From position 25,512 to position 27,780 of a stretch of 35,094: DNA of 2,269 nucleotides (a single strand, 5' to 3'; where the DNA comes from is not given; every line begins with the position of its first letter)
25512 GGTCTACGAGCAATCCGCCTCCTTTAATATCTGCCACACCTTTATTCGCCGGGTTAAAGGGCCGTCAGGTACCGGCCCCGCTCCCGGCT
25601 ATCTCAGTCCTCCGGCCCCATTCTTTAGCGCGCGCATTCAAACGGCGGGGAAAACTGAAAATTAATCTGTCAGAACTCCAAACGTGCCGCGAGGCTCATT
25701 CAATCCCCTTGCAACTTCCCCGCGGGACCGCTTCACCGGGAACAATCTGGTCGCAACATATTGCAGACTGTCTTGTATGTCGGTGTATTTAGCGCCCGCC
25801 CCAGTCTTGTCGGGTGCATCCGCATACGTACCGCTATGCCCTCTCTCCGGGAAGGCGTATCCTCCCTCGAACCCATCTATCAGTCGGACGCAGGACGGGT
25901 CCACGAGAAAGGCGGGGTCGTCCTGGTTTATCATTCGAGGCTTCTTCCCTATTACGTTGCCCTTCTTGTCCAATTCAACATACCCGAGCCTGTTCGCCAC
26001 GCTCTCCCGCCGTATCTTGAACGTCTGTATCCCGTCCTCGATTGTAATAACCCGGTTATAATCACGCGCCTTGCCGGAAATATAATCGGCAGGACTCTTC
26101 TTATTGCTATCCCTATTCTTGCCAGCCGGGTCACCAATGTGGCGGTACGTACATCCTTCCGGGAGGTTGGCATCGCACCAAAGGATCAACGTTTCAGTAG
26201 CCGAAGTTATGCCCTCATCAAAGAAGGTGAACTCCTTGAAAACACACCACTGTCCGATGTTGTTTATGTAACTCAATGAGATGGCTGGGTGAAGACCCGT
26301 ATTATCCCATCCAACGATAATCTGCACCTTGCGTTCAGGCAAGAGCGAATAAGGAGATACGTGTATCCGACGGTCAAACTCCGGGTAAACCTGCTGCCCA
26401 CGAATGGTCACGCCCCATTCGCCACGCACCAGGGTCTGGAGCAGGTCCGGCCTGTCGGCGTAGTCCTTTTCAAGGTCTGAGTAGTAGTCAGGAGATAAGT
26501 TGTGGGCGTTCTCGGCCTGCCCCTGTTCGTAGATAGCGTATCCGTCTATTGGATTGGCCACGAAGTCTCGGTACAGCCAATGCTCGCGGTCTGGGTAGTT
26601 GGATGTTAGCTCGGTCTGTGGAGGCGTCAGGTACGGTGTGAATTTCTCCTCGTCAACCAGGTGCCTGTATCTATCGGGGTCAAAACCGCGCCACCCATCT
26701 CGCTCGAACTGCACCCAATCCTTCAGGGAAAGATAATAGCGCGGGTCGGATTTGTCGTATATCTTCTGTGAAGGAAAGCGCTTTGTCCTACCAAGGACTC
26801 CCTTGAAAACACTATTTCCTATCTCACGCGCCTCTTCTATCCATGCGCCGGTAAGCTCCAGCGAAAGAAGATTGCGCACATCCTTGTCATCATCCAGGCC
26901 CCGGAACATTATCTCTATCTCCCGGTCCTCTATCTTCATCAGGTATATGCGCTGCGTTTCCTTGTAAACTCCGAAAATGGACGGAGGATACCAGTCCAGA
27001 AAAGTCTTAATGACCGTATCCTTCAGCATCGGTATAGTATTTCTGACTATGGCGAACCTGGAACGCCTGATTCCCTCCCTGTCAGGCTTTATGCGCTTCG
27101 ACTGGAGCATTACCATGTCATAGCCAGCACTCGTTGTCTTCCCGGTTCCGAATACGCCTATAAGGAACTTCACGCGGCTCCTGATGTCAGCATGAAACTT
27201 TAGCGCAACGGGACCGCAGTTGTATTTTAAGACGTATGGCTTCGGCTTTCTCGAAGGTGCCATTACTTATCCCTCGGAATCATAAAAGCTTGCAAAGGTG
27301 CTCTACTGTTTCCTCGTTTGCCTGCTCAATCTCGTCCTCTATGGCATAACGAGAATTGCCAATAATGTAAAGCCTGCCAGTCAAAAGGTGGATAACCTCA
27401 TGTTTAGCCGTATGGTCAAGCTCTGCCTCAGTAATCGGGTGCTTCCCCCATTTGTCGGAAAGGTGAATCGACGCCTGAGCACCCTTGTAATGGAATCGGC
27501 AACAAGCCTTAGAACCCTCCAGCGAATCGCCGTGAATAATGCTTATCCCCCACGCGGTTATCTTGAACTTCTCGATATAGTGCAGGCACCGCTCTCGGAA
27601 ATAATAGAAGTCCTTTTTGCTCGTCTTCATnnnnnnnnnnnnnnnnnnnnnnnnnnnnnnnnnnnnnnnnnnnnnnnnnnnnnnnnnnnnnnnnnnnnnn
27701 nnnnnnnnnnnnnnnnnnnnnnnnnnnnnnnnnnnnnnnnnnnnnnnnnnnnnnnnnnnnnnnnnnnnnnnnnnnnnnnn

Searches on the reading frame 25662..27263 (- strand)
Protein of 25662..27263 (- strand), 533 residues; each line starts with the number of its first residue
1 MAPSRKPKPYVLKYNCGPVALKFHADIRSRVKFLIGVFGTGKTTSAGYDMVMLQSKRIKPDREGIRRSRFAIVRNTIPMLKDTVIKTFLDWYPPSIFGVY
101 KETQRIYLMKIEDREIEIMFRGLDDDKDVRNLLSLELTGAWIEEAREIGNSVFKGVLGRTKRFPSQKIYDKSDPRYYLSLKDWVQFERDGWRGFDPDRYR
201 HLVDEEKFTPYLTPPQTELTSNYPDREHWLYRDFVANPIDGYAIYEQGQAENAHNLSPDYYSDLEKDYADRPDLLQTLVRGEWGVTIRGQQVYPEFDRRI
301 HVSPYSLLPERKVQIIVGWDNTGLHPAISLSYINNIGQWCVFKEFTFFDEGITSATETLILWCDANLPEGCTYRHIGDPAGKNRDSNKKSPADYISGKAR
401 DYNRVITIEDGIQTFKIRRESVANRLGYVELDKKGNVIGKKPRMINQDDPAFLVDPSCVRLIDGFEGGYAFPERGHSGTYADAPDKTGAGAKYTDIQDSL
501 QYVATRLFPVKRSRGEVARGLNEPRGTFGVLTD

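Call 8: search_protein_families(library=phrogs, proteins=[window:25662-27263:-], max_evalue=0.01)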
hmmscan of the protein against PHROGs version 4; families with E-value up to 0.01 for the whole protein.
window:25662-27263:- (533 aa): 2 families
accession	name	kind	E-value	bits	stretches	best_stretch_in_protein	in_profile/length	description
phrog_979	-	head and packaging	1.2e-07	31.8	1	67-323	195-444/642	terminase large subunit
phrog_3717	-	head and packaging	4.3e-07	30.7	1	27-153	21-140/277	terminase large subunit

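Call 9: search_protein_families(library=pfam, proteins=[window:25662-27263:-], max_evalue=0.01)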
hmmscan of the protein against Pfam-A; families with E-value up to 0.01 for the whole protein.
window:25662-27263:- (533 aa): 1 family
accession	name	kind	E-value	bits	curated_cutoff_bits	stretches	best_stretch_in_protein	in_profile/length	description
PF04466.19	Terminase_3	-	8.9e-06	25.8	23.2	1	96-174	64-137/201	Phage terminase large subunit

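Call 19: find_encoding_contigs(protein=window:25662-27263:-, flank=10000, max_places=10)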
Protein window:25662-27263:- (533 aa): 15 contigs read that carry it; 6 places shown.
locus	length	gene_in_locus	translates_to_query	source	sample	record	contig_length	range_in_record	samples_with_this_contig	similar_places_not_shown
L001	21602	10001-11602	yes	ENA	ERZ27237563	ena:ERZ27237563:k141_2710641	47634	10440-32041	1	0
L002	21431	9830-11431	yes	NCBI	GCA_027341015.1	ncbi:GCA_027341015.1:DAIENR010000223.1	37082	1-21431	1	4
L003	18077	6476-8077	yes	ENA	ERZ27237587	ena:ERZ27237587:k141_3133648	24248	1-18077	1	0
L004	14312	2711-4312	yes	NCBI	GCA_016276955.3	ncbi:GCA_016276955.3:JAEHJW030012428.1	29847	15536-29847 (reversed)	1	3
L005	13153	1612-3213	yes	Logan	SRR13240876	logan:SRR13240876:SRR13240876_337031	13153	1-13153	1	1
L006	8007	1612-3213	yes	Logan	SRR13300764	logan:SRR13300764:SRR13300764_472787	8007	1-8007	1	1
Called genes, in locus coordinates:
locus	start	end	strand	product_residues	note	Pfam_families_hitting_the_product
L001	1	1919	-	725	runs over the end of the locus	PF14224:DUF4331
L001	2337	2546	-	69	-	-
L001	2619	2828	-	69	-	-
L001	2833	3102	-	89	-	-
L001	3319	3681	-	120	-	-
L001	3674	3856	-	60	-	-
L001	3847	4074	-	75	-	-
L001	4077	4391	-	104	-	PF27050:Phage_P22_Y8K6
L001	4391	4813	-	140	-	-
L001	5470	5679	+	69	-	-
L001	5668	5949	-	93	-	-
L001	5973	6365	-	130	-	-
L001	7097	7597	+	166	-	-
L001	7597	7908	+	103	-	-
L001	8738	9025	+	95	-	-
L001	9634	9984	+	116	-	-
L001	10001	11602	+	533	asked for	PF04466:Terminase_3 (faint)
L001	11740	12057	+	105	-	-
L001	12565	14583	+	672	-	-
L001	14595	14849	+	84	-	-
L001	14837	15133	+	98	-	-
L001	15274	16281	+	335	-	-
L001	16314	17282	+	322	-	-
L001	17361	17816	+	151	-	-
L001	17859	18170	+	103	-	-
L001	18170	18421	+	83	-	-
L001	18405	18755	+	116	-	-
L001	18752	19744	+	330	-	PF24175:SU10_adaptor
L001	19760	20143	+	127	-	-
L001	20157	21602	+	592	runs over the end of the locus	-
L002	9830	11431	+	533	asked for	PF04466:Terminase_3 (faint)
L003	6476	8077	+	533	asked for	PF04466:Terminase_3 (faint)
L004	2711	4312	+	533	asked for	PF04466:Terminase_3 (faint)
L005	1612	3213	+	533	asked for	PF04466:Terminase_3 (faint)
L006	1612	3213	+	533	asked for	PF04466:Terminase_3 (faint)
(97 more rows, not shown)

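Call 20: find_related_loci(query=window:25662-27263:-, collection=viral_contigs, flank=6000)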
Query window:25662-27263:- (533 aa) in viral_contigs; peptide patterns used: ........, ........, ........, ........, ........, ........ (x = any residue, [..] = any of these).
2 stretches matched a pattern, but none encodes a relative of the query by tblastn (E <= 1e-3).

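Call 22: find_homologous_proteins(query=window:25662-27263:-, max_evalue=1e-10)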
Query window:25662-27263:- (533 aa): 696 proteins with E <= 1e-10 among 7795 candidates; the best 120 are listed.
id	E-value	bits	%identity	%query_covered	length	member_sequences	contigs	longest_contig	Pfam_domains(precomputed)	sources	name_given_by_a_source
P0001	0.0e+0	1253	100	100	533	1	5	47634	PF04466.20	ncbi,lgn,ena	-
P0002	1.8e-245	834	65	100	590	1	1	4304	PF04466.20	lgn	-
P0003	4.4e-241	819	66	94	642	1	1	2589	PF04466.20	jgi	jgi:hypothetical protein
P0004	9.2e-179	614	57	90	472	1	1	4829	-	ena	-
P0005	4.3e-178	611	57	95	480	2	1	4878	-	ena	-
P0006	5.3e-178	611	54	99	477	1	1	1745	PF04466.20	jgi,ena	-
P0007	6.1e-178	611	56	95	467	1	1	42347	-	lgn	-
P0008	1.1e-177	610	55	98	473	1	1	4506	-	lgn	-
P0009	3.4e-177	608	56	95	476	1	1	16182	-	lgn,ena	-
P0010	7.3e-176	604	56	95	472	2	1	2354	-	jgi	-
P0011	3.9e-175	602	56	97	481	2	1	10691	PF04466.20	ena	-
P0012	4.1e-175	602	56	94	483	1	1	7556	PF04466.20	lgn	-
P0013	8.5e-175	600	57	94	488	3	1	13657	-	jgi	jgi:hypothetical protein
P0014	2.3e-174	599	57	94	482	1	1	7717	-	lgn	-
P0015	5.2e-172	591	54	96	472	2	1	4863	-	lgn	-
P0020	4.1e-169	582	54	94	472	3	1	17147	-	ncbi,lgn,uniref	ncbi:MAG TPA: hypothetical protein ACFYD4_03375 [Candidatus Wunengus sp. YC61]|uniref:hypothetical p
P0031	4.0e-165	569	51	98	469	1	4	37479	-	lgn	-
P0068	3.6e-149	516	50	94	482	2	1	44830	-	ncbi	-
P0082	1.5e-143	497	50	95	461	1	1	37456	PF04466.20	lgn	-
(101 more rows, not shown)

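Call 24: find_encoding_contigs(protein=P0002, flank=10000, max_places=3)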
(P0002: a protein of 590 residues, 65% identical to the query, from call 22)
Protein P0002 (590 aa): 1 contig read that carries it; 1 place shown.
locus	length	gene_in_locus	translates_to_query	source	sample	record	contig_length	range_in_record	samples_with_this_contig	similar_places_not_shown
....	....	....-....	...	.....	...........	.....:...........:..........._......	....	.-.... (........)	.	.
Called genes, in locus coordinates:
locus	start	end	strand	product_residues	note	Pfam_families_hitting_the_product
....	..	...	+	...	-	-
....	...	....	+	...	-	-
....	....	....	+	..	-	-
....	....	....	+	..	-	-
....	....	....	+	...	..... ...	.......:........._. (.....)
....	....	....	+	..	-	-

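Call 25: find_related_loci(query=A1, collection=genome_contigs, flank=6000)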
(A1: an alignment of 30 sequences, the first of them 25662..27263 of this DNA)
Query A1 (533 aa) in genome_contigs; peptide patterns used: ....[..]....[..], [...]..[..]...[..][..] (x = any residue, [..] = any of these).
598 stretches matched a pattern (row limit reached: there are more); 88 encode a relative of the query (tblastn E <= 1e-3); the best 80 are kept; 80 distinct loci.
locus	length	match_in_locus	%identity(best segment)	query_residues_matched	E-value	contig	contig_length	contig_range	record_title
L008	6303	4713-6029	49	12-514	8e-149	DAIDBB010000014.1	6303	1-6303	MAG TPA_asm: bacterium isolate clean1855 k141_379129, whole genome shotgun sequence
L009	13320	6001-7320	45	4-508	5e-134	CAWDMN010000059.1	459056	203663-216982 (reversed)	MAG: uncultured Acidobacteriota bacterium isolate MFD04492.bin.1.129 genome assembly, contig: contig_60077, whole genome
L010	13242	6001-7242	34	31-508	2e-64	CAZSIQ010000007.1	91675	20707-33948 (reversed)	MAG TPA_asm: uncultured Woeseiaceae bacterium isolate SRP135972_co1_277 genome assembly, contig: NODE_68_length_91675_co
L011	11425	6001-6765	44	231-513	3e-61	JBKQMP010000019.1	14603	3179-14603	MAG: Dissulfurispiraceae bacterium isolate LABRr1A1B1C__bin_2 LABRr1A1B1C_000000034342, whole genome shotgun sequence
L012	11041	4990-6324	31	13-529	3e-60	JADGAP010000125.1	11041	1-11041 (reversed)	MAG: Magnetococcales bacterium isolate nNGHbin13 nNGH_bin13_NODE_125_length_11041_cov_25.891407, whole genome shotgun se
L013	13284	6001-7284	32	31-521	2e-59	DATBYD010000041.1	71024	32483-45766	MAG TPA_asm: Steroidobacteraceae bacterium isolate SMAG_U7584 k141_1673748, whole genome shotgun sequence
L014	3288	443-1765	30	12-503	8e-57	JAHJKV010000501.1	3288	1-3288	MAG: Proteobacteria bacterium isolate Old_saline.mb.102 Old_saline.mb.102_k141_1245706, whole genome shotgun sequence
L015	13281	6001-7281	30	16-505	1e-56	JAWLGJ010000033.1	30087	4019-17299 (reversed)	MAG: Magnetospirillaceae bacterium isolate 30dZY2.bin.101 NODE_1958_length_30087_cov_4.599140, whole genome shotgun sequ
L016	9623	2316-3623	30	13-503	5e-56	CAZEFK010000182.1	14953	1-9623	MAG TPA_asm: uncultured Comamonadaceae bacterium isolate SRP272529_co1_65 genome assembly, contig: NODE_6943_length_1495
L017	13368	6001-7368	29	11-531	1e-55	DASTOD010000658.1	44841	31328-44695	MAG TPA_asm: Candidatus Binatia bacterium isolate SMAG_U2161 k141_1873195, whole genome shotgun sequence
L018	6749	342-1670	30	12-503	9e-56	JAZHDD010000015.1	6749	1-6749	MAG: Desulfovibrionaceae bacterium isolate Bin10Zod NODE_1570_length_6749_cov_22.839408, whole genome shotgun sequence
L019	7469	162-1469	31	31-508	4e-55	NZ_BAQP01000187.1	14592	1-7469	Gluconacetobacter sacchari DSM 12717, whole genome shotgun sequence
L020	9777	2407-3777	30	11-508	4e-53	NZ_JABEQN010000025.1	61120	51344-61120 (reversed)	Gluconacetobacter dulcium strain LMG 1728 contig00025, whole genome shotgun sequence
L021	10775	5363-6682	29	10-503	5e-53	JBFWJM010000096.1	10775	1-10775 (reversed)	MAG: Desulfovibrionaceae bacterium isolate CA_2019_NHSR_19 NODE_12879_length_10775_cov_3.922896_NHSR, whole genome shotg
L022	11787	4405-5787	30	7-508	2e-52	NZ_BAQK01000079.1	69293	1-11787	Gluconacetobacter johannae DSM 13595, whole genome shotgun sequence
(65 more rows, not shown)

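Call 26: find_related_loci(query=A1, collection=viral_contigs, flank=6000)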
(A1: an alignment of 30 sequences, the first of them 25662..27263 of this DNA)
Query A1 (533 aa) in viral_contigs; peptide patterns used: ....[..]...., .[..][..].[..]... (x = any residue, [..] = any of these).
600 stretches matched a pattern (row limit reached: there are more); 589 encode a relative of the query (tblastn E <= 1e-3); the best 80 are kept; 80 distinct loci.
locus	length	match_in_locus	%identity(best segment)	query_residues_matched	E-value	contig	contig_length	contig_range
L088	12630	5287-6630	53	10-514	6e-174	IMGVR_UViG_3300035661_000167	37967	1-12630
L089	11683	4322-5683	51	12-526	4e-161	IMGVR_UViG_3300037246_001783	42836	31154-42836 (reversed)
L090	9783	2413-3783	50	6-524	6e-155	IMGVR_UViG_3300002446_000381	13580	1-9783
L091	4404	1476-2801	51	12-509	6e-157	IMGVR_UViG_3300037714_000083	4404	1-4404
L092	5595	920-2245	51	12-509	3e-154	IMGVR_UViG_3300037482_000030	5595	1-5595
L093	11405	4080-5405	35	1-508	5e-68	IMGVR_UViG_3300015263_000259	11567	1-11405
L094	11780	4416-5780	32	2-519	2e-66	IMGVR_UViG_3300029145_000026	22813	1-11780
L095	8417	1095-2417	33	1-508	1e-66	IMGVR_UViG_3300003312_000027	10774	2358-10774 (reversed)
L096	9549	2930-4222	32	19-508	6e-64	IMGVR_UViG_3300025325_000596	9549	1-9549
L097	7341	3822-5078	32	32-511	3e-60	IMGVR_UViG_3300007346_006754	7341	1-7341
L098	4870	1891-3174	32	31-521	1e-59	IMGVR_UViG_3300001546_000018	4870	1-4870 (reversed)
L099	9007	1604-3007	30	7-526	2e-59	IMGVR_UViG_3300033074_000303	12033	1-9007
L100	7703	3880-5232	31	9-502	3e-58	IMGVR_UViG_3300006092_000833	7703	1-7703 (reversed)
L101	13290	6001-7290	33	28-516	4e-58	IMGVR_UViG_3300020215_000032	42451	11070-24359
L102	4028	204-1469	32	25-508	2e-58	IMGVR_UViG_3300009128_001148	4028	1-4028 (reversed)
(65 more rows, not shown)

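Call 36: list_cluster_members(proteins=[P0001, P0020, P0068])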
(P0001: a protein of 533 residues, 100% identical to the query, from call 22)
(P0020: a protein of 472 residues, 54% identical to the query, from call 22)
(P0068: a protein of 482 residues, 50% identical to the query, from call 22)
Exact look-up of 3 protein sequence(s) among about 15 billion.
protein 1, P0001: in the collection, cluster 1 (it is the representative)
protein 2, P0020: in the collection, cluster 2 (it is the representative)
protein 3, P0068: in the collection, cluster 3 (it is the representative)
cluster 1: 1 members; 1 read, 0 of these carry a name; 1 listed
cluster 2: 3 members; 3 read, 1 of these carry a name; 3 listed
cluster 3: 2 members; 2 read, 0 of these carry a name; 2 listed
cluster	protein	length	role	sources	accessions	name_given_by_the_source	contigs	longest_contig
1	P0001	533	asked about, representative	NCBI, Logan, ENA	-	-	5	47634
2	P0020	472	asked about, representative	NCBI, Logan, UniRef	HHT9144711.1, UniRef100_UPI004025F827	MAG TPA: hypothetical protein ACFYD4_03375 [Candidatus Wunengus sp. YC61] | hypothetical protein n=1 Tax=Candidatus Wunengus sp. YC61 TaxID=3367698 ...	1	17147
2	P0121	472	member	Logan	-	-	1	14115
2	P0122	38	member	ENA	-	-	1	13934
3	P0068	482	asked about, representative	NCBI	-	-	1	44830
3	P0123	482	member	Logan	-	-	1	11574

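Call 41: find_encoding_contigs(protein=P0003, flank=5000, max_places=5)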
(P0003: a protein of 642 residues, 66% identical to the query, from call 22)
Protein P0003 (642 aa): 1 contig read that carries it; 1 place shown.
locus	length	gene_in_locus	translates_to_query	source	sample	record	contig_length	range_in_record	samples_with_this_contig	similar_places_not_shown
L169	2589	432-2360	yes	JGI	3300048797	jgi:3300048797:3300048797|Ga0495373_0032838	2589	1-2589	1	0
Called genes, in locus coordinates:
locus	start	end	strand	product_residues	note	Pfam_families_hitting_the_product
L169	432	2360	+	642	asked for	PF04466:Terminase_3 (faint)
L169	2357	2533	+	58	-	-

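Call 82: find_encoding_contigs(protein=P0031, flank=10000, max_places=2)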
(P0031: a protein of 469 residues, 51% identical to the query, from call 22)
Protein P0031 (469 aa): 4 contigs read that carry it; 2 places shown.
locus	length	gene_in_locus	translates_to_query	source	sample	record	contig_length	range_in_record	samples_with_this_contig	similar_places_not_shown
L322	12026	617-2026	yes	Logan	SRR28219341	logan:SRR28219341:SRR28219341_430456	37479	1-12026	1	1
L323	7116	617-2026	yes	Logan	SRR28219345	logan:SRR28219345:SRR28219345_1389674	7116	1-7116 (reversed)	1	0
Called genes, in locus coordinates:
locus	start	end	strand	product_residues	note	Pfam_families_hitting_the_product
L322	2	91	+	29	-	?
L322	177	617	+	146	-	-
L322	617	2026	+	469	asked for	-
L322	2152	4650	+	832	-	-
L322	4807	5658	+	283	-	-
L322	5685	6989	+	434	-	PF11651:P22_CoatProtein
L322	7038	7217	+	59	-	-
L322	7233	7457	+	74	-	-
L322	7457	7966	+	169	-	PF08241:Methyltransf_11 (weak)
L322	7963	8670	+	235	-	-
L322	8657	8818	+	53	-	-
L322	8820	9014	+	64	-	-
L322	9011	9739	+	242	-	-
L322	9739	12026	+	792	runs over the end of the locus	-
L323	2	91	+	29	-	?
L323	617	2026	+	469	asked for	-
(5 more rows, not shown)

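Call 84: find_encoding_contigs(protein=P0082, flank=10000, max_places=2)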
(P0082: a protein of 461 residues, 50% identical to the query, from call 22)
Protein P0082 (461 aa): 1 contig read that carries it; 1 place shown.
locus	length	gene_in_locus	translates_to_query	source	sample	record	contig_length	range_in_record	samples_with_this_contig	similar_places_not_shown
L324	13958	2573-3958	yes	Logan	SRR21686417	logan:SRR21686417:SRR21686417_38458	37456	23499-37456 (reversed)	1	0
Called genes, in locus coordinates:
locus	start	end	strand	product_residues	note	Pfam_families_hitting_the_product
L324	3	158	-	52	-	?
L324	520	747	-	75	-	-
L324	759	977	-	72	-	-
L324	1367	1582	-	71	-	-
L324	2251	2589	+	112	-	-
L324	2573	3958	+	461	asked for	PF04466:Terminase_3 (weak)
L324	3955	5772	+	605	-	PF16510:P22_portal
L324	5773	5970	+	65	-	-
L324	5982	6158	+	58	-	-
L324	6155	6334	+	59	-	-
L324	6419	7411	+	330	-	-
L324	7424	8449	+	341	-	PF13252:Phage_capsid_3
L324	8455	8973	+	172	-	-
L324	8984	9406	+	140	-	-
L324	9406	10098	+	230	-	PF24175:SU10_adaptor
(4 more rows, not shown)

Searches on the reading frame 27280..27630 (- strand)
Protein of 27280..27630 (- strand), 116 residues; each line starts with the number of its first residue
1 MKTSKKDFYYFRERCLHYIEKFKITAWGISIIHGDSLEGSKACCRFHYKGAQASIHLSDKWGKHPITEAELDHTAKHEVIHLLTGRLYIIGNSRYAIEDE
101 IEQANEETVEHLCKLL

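Call 8: search_protein_families(library=phrogs, proteins=[window:27280-27630:-], max_evalue=0.01)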
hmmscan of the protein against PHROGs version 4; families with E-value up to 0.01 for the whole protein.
window:27280-27630:- (116 aa): 0 families

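Call 9: search_protein_families(library=pfam, proteins=[window:27280-27630:-], max_evalue=0.01)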
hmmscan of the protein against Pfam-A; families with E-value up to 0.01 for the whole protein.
window:27280-27630:- (116 aa): 1 family
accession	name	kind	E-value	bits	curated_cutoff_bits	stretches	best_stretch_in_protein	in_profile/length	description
PF10263.15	SprT-like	-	0.0051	17.1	25.6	1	44-84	34-74/108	SprT-like family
